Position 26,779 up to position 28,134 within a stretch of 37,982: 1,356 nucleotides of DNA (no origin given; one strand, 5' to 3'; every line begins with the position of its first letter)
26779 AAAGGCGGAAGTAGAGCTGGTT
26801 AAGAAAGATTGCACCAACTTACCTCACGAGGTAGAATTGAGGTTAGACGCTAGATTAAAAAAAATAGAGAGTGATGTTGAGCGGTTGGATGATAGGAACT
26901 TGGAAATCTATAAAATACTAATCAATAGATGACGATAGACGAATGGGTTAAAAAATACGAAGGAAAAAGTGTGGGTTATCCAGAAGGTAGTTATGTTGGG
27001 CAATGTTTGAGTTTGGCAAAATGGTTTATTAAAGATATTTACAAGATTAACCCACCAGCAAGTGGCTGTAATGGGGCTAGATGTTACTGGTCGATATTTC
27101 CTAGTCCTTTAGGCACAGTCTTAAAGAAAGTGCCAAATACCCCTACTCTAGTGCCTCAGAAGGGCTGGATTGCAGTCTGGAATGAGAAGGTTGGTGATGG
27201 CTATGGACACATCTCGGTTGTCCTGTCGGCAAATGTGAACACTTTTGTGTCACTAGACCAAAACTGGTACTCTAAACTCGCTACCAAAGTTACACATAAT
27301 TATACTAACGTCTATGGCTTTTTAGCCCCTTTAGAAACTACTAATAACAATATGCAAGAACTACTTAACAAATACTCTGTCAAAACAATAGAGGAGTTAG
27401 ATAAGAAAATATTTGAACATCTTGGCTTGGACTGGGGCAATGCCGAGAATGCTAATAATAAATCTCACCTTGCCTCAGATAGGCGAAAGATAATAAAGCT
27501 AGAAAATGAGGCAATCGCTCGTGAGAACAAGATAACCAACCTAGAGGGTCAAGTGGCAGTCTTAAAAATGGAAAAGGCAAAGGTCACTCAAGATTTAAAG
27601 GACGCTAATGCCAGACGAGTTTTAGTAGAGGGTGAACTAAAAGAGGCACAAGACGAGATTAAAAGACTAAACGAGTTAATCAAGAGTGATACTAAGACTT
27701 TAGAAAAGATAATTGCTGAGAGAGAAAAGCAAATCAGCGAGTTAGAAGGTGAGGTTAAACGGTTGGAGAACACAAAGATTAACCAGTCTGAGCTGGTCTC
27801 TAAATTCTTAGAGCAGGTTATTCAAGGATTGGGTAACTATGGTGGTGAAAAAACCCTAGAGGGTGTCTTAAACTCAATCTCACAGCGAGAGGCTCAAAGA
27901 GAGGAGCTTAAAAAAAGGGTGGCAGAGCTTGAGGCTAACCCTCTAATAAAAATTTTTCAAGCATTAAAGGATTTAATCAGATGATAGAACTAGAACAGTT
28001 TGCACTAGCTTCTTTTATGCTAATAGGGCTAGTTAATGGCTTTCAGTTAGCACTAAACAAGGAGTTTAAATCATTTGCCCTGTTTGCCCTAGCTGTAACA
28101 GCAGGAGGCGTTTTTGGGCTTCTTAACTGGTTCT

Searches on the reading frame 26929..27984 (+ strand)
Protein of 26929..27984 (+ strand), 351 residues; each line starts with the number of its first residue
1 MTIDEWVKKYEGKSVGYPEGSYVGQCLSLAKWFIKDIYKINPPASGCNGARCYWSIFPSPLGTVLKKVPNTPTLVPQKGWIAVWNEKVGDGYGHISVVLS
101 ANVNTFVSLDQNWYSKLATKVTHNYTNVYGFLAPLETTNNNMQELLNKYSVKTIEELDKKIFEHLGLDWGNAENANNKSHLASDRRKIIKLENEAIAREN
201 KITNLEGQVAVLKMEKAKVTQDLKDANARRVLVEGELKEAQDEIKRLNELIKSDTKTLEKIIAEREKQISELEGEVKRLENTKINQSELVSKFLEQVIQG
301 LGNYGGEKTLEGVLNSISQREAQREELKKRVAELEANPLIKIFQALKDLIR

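Call 7: search_protein_families(library=phrogs, proteins=[window:26929-27984:+], max_evalue=0.001)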
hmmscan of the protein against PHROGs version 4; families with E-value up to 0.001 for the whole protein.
window:26929-27984:+ (351 aa): 7 families
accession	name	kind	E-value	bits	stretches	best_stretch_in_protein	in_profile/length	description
phrog_635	-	lysis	5.2e-21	76.1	1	3-198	10-204/463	endolysin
phrog_8781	-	lysis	1.2e-20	75.1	1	2-142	8-146/178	endolysin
phrog_489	-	lysis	3.4e-18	66.7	1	4-162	9-168/459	endolysin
phrog_7887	-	lysis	1.8e-17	64.9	1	5-145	9-149/238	endolysin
phrog_759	-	other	2.5e-09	37.4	1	4-144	17-153/625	tail associated cell-wall hydrolase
phrog_7470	-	lysis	6.1e-09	36.1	1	4-116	8-121/532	amidase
phrog_12367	-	lysis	2e-08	35.2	1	5-115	12-119/252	endolysin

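Call 66: search_protein_families(library=ncbifam, proteins=[window:26929-27984:+], max_evalue=0.001)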
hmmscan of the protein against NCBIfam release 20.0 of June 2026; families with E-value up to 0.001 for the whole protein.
window:26929-27984:+ (351 aa): 2 families
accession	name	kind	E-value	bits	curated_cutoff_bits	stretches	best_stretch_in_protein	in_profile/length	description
TIGR02168.1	SMC_prok_B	equivalog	4.3e-05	21.5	567.35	1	132-336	702-903/1181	chromosome segregation protein SMC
TIGR02169.1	SMC_prok_A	equivalog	0.00049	17.9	729.4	1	174-335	268-434/1165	chromosome segregation protein SMC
